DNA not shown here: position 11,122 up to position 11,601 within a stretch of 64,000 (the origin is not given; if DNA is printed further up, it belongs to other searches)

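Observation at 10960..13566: A previously unrecognised roughly 58-aa repeat shared by a secreted S8 protease and the adjacent secreted protein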

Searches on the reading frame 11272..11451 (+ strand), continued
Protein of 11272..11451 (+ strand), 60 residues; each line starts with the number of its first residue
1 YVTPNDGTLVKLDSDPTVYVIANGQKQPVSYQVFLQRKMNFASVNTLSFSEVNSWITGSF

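Call 70: search_protein_families(library=phrogs, proteins=[P0129, P0156], max_evalue=0.01)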
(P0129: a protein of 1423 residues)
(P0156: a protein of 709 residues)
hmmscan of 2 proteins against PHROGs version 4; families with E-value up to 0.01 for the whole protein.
P0129 (1423 aa): 10 families
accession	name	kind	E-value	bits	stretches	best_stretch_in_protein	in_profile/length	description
phrog_9616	-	unknown function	2.8e-86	286.4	7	675-783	3-110/118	-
phrog_24616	-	unknown function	2.6e-07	31.7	0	195-242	69-116/185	-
phrog_33802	-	unknown function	5e-06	27.7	0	352-387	9-44/110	-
phrog_36984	-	DNA, RNA and nucleotide metabolism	0.0003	22.1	0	448-482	3-36/49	DNA binding protein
phrog_32844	-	unknown function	0.00045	21.2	0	382-451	6-72/77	-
phrog_2420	-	tail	0.00074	20.1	0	480-503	101-124/156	tail fiber protein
phrog_19674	-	unknown function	0.0019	19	0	141-161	28-48/57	-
phrog_28285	-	unknown function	0.0067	17.5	0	574-600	97-123/136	-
phrog_29477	-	unknown function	0.0088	17.1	0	247-279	3-35/95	-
phrog_24111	-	unknown function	0.0089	17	0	1110-1145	71-106/114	-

P0156 (709 aa): 4 families
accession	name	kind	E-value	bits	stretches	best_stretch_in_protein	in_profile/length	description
phrog_9616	-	unknown function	1.8e-39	135.4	4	93-212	1-116/118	-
phrog_3877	-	unknown function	4.7e-05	24.2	0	212-240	120-149/285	-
phrog_19820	-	unknown function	0.0013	20.1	0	225-252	11-39/98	-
phrog_1175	-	unknown function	0.0085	17.3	0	194-238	20-64/72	-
